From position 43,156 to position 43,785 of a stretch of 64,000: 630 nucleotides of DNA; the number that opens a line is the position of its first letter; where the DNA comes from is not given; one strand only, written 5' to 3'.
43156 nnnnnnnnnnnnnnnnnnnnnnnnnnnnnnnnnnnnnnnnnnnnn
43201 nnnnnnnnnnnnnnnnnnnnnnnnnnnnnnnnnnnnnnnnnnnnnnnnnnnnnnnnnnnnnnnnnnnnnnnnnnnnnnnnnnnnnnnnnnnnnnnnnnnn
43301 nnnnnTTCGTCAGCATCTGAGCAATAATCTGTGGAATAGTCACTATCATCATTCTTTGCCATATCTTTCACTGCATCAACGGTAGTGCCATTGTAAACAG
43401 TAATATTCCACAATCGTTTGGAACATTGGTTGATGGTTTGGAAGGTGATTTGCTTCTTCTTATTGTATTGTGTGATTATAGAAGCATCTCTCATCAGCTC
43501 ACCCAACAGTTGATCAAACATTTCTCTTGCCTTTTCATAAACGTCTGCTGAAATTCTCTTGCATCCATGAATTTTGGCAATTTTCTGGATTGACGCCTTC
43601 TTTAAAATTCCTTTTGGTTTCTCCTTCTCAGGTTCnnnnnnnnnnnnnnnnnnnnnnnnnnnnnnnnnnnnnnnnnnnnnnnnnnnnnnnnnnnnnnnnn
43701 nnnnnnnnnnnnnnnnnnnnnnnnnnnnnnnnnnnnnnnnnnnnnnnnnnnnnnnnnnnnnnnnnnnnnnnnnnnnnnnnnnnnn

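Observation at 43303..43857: Histone H4-fold protein with a long K/P/T/S-rich N-tail and acidic C-tail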

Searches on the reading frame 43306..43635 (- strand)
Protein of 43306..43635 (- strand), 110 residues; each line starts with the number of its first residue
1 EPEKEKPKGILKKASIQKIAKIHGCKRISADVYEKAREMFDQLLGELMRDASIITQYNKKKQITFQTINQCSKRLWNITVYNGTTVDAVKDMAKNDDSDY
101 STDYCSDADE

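Call 33: search_solved_structures(query=A3, max_evalue=10, show_alignments=2)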
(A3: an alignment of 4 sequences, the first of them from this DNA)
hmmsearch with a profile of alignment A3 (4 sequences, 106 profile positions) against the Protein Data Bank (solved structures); distinct sequences matched with E-value up to 10: 112 (the best 60 are shown).
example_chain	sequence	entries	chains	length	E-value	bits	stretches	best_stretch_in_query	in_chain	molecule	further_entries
7wlr_B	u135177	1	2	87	2.2e-09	40.5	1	8-72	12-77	Histone H4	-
9lox_B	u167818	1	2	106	4.1e-09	39.7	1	8-72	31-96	Histone H4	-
2yfv_B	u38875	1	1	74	4.9e-09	39.4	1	9-72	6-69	HISTONE H4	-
7d69_B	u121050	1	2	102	5.7e-09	39.2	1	4-73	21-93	Histone H4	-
2yfw_B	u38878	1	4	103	5.8e-09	39.2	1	8-72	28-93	HISTONE H4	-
4xyi_B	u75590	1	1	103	6e-09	39.1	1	8-72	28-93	Histone H4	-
8com_B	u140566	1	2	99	6.9e-09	38.9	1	5-76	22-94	Histone H4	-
6uph_B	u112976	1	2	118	8.3e-09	38.7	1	8-72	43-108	Histone H4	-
9lrv_B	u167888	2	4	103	1.1e-08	38.3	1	8-70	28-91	Histone H4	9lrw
3kwq_B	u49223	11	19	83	1.4e-08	38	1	8-73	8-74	Histone H4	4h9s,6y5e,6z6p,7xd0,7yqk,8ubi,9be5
8x7j_B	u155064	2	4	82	1.4e-08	37.9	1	8-72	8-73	Histone H4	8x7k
5mlu_B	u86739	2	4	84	1.4e-08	37.9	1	8-73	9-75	Histone H4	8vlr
2hue_C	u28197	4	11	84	1.4e-08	37.9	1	8-73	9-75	Histone H4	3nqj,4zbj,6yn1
4z66_B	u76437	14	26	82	1.4e-08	37.9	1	9-73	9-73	Histone H4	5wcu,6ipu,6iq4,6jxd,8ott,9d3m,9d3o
6y5e_B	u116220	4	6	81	1.4e-08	37.9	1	9-73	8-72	Histone H4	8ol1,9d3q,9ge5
8hqy_B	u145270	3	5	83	1.5e-08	37.9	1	8-72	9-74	Histone H4 (Fragment) | Histone H4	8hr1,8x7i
7ccq_B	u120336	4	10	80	1.5e-08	37.9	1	9-73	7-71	Histone H4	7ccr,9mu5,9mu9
8hqy_F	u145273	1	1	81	1.5e-08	37.9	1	9-72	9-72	Histone H4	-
6fq5_F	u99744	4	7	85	1.5e-08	37.9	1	8-73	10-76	Histone H4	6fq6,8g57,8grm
10ye_B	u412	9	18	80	1.5e-08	37.9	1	9-72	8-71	Histone H4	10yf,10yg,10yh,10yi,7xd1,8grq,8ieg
8wg5_B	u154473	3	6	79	1.5e-08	37.9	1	9-72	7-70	Histone H4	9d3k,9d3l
6fq5_B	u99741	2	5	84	1.5e-08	37.8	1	8-72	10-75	Histone H4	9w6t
6fq8_B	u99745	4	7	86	1.5e-08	37.8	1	8-73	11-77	Histone H4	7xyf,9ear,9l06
9v2v_R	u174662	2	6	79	1.5e-08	37.8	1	9-72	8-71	Histone H4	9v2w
1aoi_B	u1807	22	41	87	1.6e-08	37.8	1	8-73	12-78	HISTONE H4 | HISTONE H2A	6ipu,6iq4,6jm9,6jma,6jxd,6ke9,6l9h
6iy2_B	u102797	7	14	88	1.6e-08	37.8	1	8-73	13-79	Histone H4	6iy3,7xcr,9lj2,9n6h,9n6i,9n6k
8jhf_B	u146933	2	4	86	1.6e-08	37.7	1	8-73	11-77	Histone H4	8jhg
4eo5_C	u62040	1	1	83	1.6e-08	37.7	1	8-72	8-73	Histone H4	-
9igx_F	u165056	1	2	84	1.6e-08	37.7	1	8-72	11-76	Histone H4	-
7xct_F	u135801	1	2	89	1.7e-08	37.7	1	8-73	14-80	Histone H4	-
9l06_B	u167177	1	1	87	1.7e-08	37.7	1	8-72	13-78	Histone H4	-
4x23_B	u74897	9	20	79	1.7e-08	37.7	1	9-73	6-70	Histone H4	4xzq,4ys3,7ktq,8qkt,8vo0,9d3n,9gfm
7k6p_B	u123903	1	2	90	1.7e-08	37.7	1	8-73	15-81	Histone H4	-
8jla_B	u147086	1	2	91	1.7e-08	37.7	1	8-73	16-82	Histone H4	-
7ea5_B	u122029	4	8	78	1.7e-08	37.7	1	9-72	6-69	Histone H4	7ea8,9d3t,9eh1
7k6q_B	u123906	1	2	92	1.8e-08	37.6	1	8-73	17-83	Histone H4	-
6z6p_F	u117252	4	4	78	2e-08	37.4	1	9-73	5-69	Histone H4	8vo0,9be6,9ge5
3azk_B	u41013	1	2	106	2.1e-08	37.4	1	8-73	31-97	Histone H4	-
8skz_F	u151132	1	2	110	2.1e-08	37.4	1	8-73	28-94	Histone H4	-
6muo_B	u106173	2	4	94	2.1e-08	37.4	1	8-72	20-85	Histone H4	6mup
6qld_b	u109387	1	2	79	2.2e-08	37.3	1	9-72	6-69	Histone H4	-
3azj_B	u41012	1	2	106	2.3e-08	37.3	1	8-73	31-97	Histone H4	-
7v6q_C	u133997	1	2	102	2.5e-08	37.1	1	8-73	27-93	Histone H4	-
2pyo_B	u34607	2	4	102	2.5e-08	37.1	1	8-73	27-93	Histone H4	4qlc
10gj_B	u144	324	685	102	2.5e-08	37.1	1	8-73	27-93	Histone H4 | H4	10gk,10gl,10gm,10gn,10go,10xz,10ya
1hio_D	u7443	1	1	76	2.5e-08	37.1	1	9-73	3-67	HISTONE H4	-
1p3p_B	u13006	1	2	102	2.6e-08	37.1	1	8-73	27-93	Histone H4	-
8t9g_J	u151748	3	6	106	2.6e-08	37.1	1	8-73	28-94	Histone H4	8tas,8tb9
2hio_D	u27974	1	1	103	2.6e-08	37.1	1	8-73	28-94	PROTEIN (HISTONE H4)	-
2nqb_B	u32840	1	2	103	2.6e-08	37.1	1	8-73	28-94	Histone H4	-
4uuz_B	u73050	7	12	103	2.6e-08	37.1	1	8-73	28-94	HISTONE H4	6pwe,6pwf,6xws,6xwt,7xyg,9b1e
1eqz_D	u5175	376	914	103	2.6e-08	37.1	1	8-73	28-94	PROTEIN (HISTONE H4) | HISTONE H4 | HISTONE H4-VI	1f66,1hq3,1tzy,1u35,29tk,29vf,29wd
36iu_B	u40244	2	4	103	2.6e-08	37.1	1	8-73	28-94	Histone H4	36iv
5f99_B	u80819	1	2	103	2.7e-08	37.1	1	8-73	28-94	Histone H4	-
6dzt_B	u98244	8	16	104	2.7e-08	37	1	8-73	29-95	Histone H4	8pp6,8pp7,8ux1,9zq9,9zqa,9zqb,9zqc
5av5_B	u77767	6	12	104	2.7e-08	37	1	8-73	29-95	Histone H4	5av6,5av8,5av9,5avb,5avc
6c0w_B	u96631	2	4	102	2.7e-08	37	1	8-72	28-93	Histone H4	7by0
3w99_B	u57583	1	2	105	2.7e-08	37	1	8-73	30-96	Histone H4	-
7xpx_B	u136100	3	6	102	2.7e-08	37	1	8-73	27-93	Histone H4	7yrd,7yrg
7cow_B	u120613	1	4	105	2.8e-08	37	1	8-73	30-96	Histone H4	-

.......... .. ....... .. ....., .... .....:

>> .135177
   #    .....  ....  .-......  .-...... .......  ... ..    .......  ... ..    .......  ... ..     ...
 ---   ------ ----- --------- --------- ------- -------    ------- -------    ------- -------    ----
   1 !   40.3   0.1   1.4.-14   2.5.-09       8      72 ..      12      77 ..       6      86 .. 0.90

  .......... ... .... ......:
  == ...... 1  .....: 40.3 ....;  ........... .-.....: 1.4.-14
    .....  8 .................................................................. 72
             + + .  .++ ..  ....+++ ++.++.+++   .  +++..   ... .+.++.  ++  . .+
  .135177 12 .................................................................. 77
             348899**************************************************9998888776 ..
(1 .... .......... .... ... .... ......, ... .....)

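Call 34: search_protein_families(library=pfam, alignment_id=A3, max_evalue=10)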
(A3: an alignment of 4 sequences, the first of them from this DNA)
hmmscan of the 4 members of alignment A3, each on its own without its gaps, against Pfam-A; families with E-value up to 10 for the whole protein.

A. member 1, seq(110 aa): 9 families
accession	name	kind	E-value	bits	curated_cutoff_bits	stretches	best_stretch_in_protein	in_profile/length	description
PF25071.1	DUF7795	-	0.03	14.7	27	1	12-57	77-121/123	Domain of unknown function (DUF7795)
PF00808.29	CBFD_NFYB_HMF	-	0.048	14.4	21.4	1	13-71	5-64/65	Histone-like transcription factor (CBF/NF-Y) and archaeal histone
PF12166.14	Piezo_cap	-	0.052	13.6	26.9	1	45-79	17-50/298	Piezo non-specific cation channel, cap domain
PF22192.2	GtgE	-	0.06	13.5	27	1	48-101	109-163/169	GtgE peptidase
PF14198.11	TnpV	-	0.066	13.6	27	1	30-74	56-101/111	Transposon-encoded protein TnpV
PF02969.23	TAF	-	0.077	13.6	21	1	10-70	3-63/66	TATA box binding protein associated factor (TAF)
PF00125.30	Histone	-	0.095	13.4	26.4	1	22-68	69-115/122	Core histone H2A/H2B/H3/H4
PF17856.7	TIP49_C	-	0.12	13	24.5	1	47-72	36-61/66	TIP49 AAA-lid domain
PF08369.16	PCP_red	-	0.24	11.9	32.5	1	13-37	21-45/45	Proto-chlorophyllide reductase 57 kD subunit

B. families by the number of members that match (of 4 scanned): 14 families
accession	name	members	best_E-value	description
PF02969.23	TAF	3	0.00041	TATA box binding protein associated factor (TAF)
PF00808.29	CBFD_NFYB_HMF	3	0.031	Histone-like transcription factor (CBF/NF-Y) and archaeal histone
PF00125.30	Histone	2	1.1e-05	Core histone H2A/H2B/H3/H4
PF02291.21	TFIID-31kDa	1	0.003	Transcription initiation factor IID, 31kD subunit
PF15511.12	CENP-T_C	1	0.028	Centromere kinetochore component CENP-T histone fold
PF25071.1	DUF7795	1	0.03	Domain of unknown function (DUF7795)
PF12078.13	DUF3557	1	0.043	Domain of unknown function (DUF3557)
PF12166.14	Piezo_cap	1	0.052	Piezo non-specific cation channel, cap domain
PF22192.2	GtgE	1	0.06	GtgE peptidase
PF14198.11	TnpV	1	0.066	Transposon-encoded protein TnpV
PF17856.7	TIP49_C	1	0.12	TIP49 AAA-lid domain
PF00382.24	TFIIB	1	0.13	Transcription factor TFIIB repeat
PF08369.16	PCP_red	1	0.24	Proto-chlorophyllide reductase 57 kD subunit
PF18829.7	Importin_rep_6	1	0.33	Importin repeat 6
